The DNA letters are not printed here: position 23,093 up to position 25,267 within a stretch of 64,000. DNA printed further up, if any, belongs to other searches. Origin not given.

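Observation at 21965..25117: bioB without other bio genes, divergently paired with a 624-aa NMO/FabK-like protein of unknown function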

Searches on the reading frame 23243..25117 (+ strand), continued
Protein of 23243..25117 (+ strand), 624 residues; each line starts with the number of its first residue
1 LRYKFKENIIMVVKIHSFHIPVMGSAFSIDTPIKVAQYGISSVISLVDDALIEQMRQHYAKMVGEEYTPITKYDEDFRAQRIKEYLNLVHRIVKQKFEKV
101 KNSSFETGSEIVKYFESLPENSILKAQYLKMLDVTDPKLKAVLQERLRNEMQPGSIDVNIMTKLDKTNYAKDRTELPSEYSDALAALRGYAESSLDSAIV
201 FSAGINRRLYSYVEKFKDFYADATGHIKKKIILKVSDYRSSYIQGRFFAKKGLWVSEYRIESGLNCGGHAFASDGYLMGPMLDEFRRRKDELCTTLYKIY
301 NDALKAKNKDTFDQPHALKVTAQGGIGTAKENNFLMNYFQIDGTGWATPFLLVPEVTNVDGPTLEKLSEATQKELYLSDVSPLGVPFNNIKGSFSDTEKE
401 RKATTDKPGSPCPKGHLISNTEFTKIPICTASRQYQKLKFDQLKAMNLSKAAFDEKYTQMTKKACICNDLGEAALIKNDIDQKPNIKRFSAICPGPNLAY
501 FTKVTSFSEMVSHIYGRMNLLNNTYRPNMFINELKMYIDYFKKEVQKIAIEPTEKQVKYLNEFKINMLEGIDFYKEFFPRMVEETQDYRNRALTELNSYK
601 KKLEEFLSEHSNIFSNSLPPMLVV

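Call 22: search_protein_families(library=pfam, proteins=[L004:3505-6891:+, L004:6909-7601:+, L004:7756-8934:+, L003:7072-8466:+, L004:11057-12112:+, L016:9646-10773:+, L012:8826-9920:+, L012:8203-8835:+, L014:8835-9806:+, L014:7792-8829:+], max_evalue=0.001)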
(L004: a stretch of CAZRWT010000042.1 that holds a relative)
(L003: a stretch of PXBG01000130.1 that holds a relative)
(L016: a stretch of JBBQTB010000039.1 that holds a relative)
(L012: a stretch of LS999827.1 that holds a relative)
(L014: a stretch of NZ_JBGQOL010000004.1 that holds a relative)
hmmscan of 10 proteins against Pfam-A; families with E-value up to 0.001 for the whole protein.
L004:3505-6891:+ (1128 aa): 5 families
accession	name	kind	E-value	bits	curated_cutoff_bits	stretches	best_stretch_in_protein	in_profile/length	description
PF02867.20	Ribonuc_red_lgC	-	4.1e-134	448.5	23.9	2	120-809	1-346/523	Ribonucleotide reductase, barrel domain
PF14528.11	LAGLIDADG_3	-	2.6e-25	88.9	22.5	1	521-618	1-82/82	LAGLIDADG-like domain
PF00317.26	Ribonuc_red_lgN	-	6.4e-24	84.3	28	1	37-117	3-77/77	Ribonucleotide reductase, all-alpha domain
PF12637.14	TSCPD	-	9.4e-21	74.4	22.8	1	996-1088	5-87/88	TSCPD domain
PF14890.11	Intein_splicing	-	8.9e-10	39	35.8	1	343-679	39-155/155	Intein splicing domain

L004:6909-7601:+ (230 aa): 1 family
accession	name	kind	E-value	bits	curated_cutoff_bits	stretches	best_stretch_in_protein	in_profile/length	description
PF04493.20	Endonuclease_5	-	5.3e-68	229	23.4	1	20-212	2-197/198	Endonuclease V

L004:7756-8934:+ (392 aa): 4 families
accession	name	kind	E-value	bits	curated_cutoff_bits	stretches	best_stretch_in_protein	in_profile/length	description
PF13424.12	TPR_12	-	2e-05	25.1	30.1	1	218-270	24-77/77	Tetratricopeptide repeat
PF14559.12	TPR_19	-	0.00012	22.8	25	0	219-270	6-57/68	Tetratricopeptide repeat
PF13432.12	TPR_16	-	0.00019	22.3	32.7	1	243-292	2-51/65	Tetratricopeptide repeat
PF13428.12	TPR_14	-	0.00078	20.3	23.5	0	240-266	3-29/44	Tetratricopeptide repeat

L003:7072-8466:+ (464 aa): 1 family
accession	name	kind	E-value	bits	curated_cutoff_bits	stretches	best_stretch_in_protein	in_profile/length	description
PF02321.23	OEP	-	2.4e-54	184.4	22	2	62-243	1-187/187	Outer membrane efflux protein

L004:11057-12112:+ (351 aa): 6 families
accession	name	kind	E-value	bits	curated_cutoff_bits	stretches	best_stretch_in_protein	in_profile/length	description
PF06723.19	MreB_Mbl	-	2.2e-119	398.6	27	1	21-343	1-323/327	MreB/Mbl protein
PF00012.26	HSP70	-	2.5e-11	43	20.6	1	116-215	136-241/599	Hsp70 protein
PF14450.12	FtsA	-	2.3e-08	34.9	31.8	1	169-324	2-110/127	Cell division protein FtsA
PF00022.25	Actin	-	3e-07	29.8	27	1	47-211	31-190/410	Actin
PF25216.1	Volactin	-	4.4e-05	23.6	35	0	50-180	49-181/321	Volactin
PF06277.17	EutA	-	0.00099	18.5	27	0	154-220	129-202/475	Ethanolamine utilisation protein EutA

L016:9646-10773:+ (375 aa): 1 family
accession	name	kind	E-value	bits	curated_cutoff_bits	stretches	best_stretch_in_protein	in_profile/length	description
PF12725.13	DUF3810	-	1.6e-98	330.4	28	1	40-361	1-311/311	Protein of unknown function (DUF3810)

L012:8826-9920:+ (364 aa): 0 families

L012:8203-8835:+ (210 aa): 3 families
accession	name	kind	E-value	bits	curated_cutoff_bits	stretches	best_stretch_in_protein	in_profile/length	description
PF00005.33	ABC_tran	-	3.6e-15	57.2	25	1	28-154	13-136/137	ABC transporter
PF13304.12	AAA_21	-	5.2e-07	30.4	27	0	31-53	4-29/304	AAA domain, putative AbiEii toxin, Type IV TA system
PF02463.25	SMC_N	-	3.7e-06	27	40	0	9-49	11-47/220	RecF/RecN/SMC N terminal domain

L014:8835-9806:+ (323 aa): 0 families

L014:7792-8829:+ (345 aa): 3 families
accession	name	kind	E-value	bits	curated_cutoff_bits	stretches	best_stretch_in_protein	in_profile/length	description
PF03150.19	CCP_MauG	-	2e-47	162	25.6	1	52-199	2-147/149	Di-haem cytochrome c peroxidase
PF00034.26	Cytochrom_C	-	0.00017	23.3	21.3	0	209-252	2-39/90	Cytochrome c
PF09086.16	DUF1924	-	0.00028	21.6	22.5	0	200-255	10-65/96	Domain of unknown function (DUF1924)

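Call 23: search_protein_families(library=pfam, proteins=[L008:29-1240:+, L001:12004-13512:+, L001:6568-9750:-, L006:8937-9848:+, L011:8583-9827:+, L013:11791-12285:+, L009:8081-9292:+, L007:8387-9433:+, L007:11957-12721:+, L006:12027-14258:+], max_evalue=0.001)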
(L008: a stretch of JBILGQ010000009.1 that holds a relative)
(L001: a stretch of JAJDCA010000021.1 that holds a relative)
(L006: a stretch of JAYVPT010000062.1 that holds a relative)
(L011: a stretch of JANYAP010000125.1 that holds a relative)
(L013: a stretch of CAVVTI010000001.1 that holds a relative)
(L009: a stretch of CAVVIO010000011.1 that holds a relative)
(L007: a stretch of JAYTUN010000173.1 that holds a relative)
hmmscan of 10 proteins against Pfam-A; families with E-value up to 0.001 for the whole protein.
L008:29-1240:+ (403 aa): 0 families

L001:12004-13512:+ (502 aa): 1 family
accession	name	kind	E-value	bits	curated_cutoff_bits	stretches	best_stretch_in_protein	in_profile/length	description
PF02366.24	PMT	-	0.00012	22.2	22.7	1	79-190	83-197/245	Dolichyl-phosphate-mannose-protein mannosyltransferase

L001:6568-9750:- (1060 aa): 0 families

L006:8937-9848:+ (303 aa): 1 family
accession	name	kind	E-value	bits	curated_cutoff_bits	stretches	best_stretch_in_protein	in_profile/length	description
PF01261.30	AP_endonuc_2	-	8.6e-21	75.2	31.1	1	56-299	2-248/249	Xylose isomerase-like TIM barrel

L011:8583-9827:+ (414 aa): 1 family
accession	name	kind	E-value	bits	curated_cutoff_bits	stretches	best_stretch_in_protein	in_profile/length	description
PF06245.16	DUF1015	-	4.2e-110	368.1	25.8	1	4-326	1-325/325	Protein of unknown function (DUF1015)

L013:11791-12285:+ (164 aa): 1 family
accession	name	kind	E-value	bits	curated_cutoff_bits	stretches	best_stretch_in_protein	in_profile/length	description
PF01242.24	PTPS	-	3.3e-27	95.3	22.4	1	6-142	2-117/121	6-pyruvoyl tetrahydropterin synthase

L009:8081-9292:+ (403 aa): 1 family
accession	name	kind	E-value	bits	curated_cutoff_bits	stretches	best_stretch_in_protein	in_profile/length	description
PF02018.23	CBM_4_9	-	0.00023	22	25.9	0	32-147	8-115/136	Carbohydrate binding domain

L007:8387-9433:+ (348 aa): 2 families
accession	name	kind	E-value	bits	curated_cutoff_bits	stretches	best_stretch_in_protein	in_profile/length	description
PF02769.27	AIRS_C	-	6.4e-27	95.1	23.1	1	174-325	1-154/156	AIR synthase related protein, C-terminal domain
PF00586.29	AIRS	-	2.2e-20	73.6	24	1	50-161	2-111/112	AIR synthase related protein, N-terminal domain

L007:11957-12721:+ (254 aa): 8 families
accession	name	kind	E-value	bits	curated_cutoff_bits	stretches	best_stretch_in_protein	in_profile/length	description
PF07750.17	GcrA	-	2.5e-11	44.7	26.9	1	152-198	3-51/155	GcrA cell cycle regulator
PF04545.22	Sigma70_r4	-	4e-06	26.7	24.1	0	164-195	18-49/50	Sigma-70, region 4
PF08281.18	Sigma70_r4_2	-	5.5e-06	26.4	25.7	0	157-189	17-49/54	Sigma-70, region 4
PF13384.12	HTH_23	-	1.3e-05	25.2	24.6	0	165-184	16-35/50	Homeodomain-like domain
PF25212.1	HVO_A0114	-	7.9e-05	22.8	27.6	0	102-130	21-49/84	HVO_A0114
PF01047.28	MarR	-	0.00018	21.8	24.6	0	53-91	3-41/59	MarR family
PF13412.12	HTH_24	-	0.00026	21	21.9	0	105-135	5-35/48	Winged helix-turn-helix DNA-binding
PF13936.12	HTH_38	-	0.00044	20.4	27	0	218-228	23-33/44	Helix-turn-helix domain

L006:12027-14258:+ (743 aa): 3 families
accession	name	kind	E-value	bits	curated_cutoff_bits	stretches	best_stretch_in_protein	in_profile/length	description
PF16499.11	Melibiase_2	-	5.4e-52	177.3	23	1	374-654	1-284/284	Alpha galactosidase A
PF17801.7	Melibiase_C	-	1.3e-17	64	22.9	1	667-740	2-71/71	Alpha galactosidase C-terminal beta sandwich domain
PF05345.18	He_PIG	-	3.8e-07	30.9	24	1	298-365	13-93/96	Putative Ig domain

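Call 25: predict_structure(alignment_id=A1)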
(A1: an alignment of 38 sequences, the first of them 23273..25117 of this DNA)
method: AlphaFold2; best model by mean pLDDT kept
length: 614 residues; sequences in the alignment: 38
mean_pLDDT: 93.5   pTM: 0.93
mean pLDDT of the five models: 93.5, 92.2, 91.1, 91.0, 90.9
residues with pLDDT >= 90: 531; 70-90: 71; 50-70: 7; < 50: 5
segments of 3 or more residues with pLDDT < 50: 611-614
pLDDT, mean of each block of 10 residues (from residue 1): 80 95 98 97 98 97 94 99 98 96 97 95 97 97 97 87 90 97 98 93 98 96 96 98 98 90 94 97 98 97 95 95 94 97 97 95 93 93 92 91 87 93 96 96 94 93 94 81 93 96 97 87 95 91 92 96 94 83 95 96 74 42
secondary structure, 60 per line:
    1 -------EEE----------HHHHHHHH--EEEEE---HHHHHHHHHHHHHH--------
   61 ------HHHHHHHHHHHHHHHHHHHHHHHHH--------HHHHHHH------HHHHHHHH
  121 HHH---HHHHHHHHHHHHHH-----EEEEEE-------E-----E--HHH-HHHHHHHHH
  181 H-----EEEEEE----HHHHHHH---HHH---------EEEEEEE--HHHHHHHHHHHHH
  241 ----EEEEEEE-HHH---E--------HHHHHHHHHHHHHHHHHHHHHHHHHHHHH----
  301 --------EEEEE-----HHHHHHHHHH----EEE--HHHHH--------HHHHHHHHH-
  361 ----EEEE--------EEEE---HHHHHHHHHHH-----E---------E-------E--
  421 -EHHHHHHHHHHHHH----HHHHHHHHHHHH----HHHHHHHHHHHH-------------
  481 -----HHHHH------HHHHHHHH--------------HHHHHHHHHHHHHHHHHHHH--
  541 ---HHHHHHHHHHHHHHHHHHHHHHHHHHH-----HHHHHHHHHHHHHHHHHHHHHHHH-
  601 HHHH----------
elements in order: E8-10 H21-28 E31-35 H39-52 H67-91 H100-106 H113-123 H127-140 E146-151 H172-181 E187-192 H197-203 E219-225 H228-240 E245-251 H268-296 E309-313 H319-328 E333-335 H338-342 H351-359 E365-368 E377-380 H384-394 H423-435 H440-451 H456-467 H486-490 H497-504 H519-538 H544-570 H576-599 H601-604

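Call 28: fold_search(model_id=the predicted structure, library=pdb)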
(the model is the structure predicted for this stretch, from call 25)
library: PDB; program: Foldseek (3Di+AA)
matches with E <= 10: 453; with E <= 0.001: 29
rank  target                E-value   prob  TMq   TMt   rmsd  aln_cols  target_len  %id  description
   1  9lt8                  8.1e-11  1.00  0.40  0.63   8.9       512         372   15  Crystal structure of dehydrogenase/isomerase FabX from Helicobacter pylori in complex with inhibitor 35 (released 2025-12-24)
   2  7e1q                  1.6e-10  1.00  0.41  0.66   8.8       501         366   15  Crystal structure of dehydrogenase/isomerase FabX from Helicobacter pylori (released 2021-12-01)
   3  4yx6_B                3.0e-10  1.00  0.34  0.41  12.8       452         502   13  Architectural hierarchy of trans-acting enoyl reductases from polyunsaturated fatty acid and trans-AT polyketide synth (released 2016-04-13)
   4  9jsy                  8.3e-10  1.00  0.41  0.68   8.3       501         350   14  Crystal structure of dehydrogenase/isomerase FabX from Helicobacter pylori in complex with inhibitor 1991 (released 2025-08-20)
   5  4z9r_B                1.8e-09  1.00  0.35  0.42  13.3       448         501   12  Crystal structure of PfaD from Shewanella oneidensis in complex with NAD+ determined by in-situ diffraction. (released 2016-04-06)
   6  4cw5_B                3.1e-09  1.00  0.36  0.48  11.5       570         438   12  Crystal structure of the enoyl reductase domain of DfnA from Bacillus amyloliquefaciens (released 2014-12-17)
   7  9k7h                  6.0e-09  1.00  0.41  0.67   7.2       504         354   14  Crystal structure of dehydrogenase/isomerase FabX from Helicobacter pylori in complex with inhibitor 1872 (released 2025-08-20)
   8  6lkc_B                6.0e-09  1.00  0.32  0.36  13.5       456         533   13  Crystal structure of PfaD from Shewanella piezotolerans in complex with FMN (released 2020-12-23)
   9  4cw5_A                8.5e-09  1.00  0.38  0.51  11.2       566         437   12  Crystal structure of the enoyl reductase domain of DfnA from Bacillus amyloliquefaciens (released 2014-12-17)
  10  9pl0_B                9.9e-09  1.00  0.34  0.62  10.6       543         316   11  The structure of the Fusobacterium nucleatum Enoyl-Acyl Carrier Protein Reductase (FabK) bound to an inhibitor (released 2026-01-28)
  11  9pl0_E                1.0e-08  1.00  0.34  0.62  10.2       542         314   10  The structure of the Fusobacterium nucleatum Enoyl-Acyl Carrier Protein Reductase (FabK) bound to an inhibitor (released 2026-01-28)
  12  6lkc_A                1.0e-08  1.00  0.36  0.40  13.2       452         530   13  Crystal structure of PfaD from Shewanella piezotolerans in complex with FMN (released 2020-12-23)
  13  6bka                  1.4e-08  1.00  0.33  0.51  18.2       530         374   11  Crystal Structure of Nitronate Monooxygenase from Cyberlindnera saturnus (released 2018-02-14)
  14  2z6i_A                5.3e-08  1.00  0.30  0.54   9.9       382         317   14  Crystal Structure of S. pneumoniae Enoyl-Acyl Carrier Protein Reductase (FabK) (released 2008-04-01)
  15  4z38_B                1.2e-07  1.00  0.32  0.42  15.2       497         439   13  Crystal structure of enoyl reductase domain of MlnA from the macrolactin biosynthesis cluster from Bacillus amylolique (released 2016-04-13)
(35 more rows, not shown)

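Call 34: list_cluster_members(proteins=[P0001, P0032, P0017, P0002, P0004, P0006, P0012, window:23273-25117:+])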
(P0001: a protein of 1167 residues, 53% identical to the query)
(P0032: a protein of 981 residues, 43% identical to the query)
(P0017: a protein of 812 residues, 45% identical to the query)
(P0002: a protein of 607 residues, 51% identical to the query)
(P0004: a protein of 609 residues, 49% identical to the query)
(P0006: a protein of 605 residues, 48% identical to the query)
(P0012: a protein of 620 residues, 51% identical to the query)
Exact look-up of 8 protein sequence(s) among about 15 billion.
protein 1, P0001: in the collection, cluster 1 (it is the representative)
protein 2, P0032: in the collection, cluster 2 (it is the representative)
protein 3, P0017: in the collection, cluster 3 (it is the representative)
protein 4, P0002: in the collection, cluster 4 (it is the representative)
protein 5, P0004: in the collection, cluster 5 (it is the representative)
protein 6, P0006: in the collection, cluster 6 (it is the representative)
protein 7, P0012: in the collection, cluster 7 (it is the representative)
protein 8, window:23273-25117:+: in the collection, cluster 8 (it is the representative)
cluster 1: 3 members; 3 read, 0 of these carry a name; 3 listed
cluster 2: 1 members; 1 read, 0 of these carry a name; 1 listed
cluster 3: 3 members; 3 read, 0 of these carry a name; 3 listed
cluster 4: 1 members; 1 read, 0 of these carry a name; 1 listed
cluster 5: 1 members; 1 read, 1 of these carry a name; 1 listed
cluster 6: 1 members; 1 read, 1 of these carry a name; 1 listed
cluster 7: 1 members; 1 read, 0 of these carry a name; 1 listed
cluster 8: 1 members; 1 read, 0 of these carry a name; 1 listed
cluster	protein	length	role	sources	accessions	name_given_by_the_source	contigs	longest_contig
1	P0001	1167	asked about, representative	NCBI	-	-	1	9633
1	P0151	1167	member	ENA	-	-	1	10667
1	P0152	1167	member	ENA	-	-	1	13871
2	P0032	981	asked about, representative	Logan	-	-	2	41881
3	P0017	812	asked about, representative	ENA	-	-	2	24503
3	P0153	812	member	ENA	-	-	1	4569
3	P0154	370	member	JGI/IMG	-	-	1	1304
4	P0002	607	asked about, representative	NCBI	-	-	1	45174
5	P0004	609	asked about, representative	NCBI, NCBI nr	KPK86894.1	MAG: hypothetical protein AMS27_04075 [Bacteroides sp. SM23_62_1]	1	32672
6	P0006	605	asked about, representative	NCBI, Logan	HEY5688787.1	MAG TPA: hypothetical protein VIS27_10845 [Yeosuana sp.]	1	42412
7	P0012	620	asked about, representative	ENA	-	-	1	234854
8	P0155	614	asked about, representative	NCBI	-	-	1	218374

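Call 35: find_encoding_contigs(protein=P0001, flank=8000, max_places=4)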
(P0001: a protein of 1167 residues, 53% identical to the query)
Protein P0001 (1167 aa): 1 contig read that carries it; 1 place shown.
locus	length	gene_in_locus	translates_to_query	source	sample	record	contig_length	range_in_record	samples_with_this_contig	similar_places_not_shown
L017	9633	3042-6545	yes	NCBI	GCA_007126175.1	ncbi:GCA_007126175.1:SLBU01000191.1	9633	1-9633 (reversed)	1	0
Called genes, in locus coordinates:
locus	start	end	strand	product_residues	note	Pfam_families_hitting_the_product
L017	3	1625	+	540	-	?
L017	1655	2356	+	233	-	PF00037:Fer4 (weak), PF12837:Fer4_6 (faint), PF12838:Fer4_7 (faint), PF13187:Fer4_9 (faint), PF13247:Fer4_11, PF00037:Fer4 (weak), PF12797:Fer4_2 (weak), PF13247:Fer4_11, +3 more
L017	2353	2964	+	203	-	PF02613:Nitrate_red_del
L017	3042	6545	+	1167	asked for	PF00258:Flavodoxin_1, PF00667:FAD_binding_1, PF00175:NAD_binding_1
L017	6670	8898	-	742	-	PF00324:AA_permease, PF03522:SLC12 (weak)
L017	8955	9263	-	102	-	PF19669:DUF6172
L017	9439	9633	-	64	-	?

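Call 36: find_encoding_contigs(protein=P0032, flank=8000, max_places=3)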
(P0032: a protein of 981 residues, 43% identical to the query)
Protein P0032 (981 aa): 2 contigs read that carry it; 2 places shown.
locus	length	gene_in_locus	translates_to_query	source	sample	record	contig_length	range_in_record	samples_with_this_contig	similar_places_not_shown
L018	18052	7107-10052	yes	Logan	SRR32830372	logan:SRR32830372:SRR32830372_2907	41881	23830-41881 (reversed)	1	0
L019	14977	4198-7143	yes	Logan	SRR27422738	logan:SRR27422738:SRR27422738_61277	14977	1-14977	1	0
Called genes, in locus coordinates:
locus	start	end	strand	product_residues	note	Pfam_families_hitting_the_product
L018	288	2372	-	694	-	PF00989:PAS, PF13188:PAS_8 (weak), PF08448:PAS_4, PF13426:PAS_9, PF00512:HisKA, PF02518:HATPase_c, PF00072:Response_reg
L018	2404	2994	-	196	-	-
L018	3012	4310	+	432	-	PF04616:Glyco_hydro_43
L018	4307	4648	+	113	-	-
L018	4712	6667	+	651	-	-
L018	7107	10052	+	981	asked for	PF01553:Acyltransferase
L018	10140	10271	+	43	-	-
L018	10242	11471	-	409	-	PF10503:Esterase_PHB (weak)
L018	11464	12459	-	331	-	-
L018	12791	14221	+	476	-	-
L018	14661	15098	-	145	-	-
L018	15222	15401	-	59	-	-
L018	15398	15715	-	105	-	-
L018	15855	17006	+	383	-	PF01161:PBP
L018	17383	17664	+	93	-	PF05402:PqqD (weak)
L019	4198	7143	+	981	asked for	PF01553:Acyltransferase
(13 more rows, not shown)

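Call 37: find_encoding_contigs(protein=P0017, flank=8000, max_places=3)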
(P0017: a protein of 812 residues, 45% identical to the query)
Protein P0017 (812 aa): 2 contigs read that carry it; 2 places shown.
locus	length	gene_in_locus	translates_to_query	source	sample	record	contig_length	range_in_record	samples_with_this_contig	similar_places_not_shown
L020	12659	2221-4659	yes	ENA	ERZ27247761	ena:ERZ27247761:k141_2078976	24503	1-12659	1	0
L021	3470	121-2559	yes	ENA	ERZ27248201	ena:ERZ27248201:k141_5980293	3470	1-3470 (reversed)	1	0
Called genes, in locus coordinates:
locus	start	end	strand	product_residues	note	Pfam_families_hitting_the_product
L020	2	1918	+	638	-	?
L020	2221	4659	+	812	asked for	PF00440:TetR_N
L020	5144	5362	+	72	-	-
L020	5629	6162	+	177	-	PF01797:Y1_Tnp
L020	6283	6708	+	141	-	-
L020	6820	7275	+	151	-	-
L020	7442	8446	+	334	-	PF08240:ADH_N, PF02826:2-Hacid_dh_C (weak), PF00107:ADH_zinc_N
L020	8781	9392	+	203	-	PF00440:TetR_N, PF13977:TetR_C_6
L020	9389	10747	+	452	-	PF02321:OEP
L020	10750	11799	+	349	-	PF25973:BSH_CzcB (weak), PF25917:BSH_RND (weak), PF25954:Beta-barrel_RND_2 (weak), PF25967:RND-MFP_C (faint), PF25975:CzcB_C, PF25989:YknX_C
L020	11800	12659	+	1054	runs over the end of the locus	PF00873:ACR_tran, PF03176:MMPL, PF02355:SecD_SecF_C (faint)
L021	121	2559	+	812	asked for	PF00440:TetR_N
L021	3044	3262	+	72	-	-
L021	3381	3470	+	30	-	?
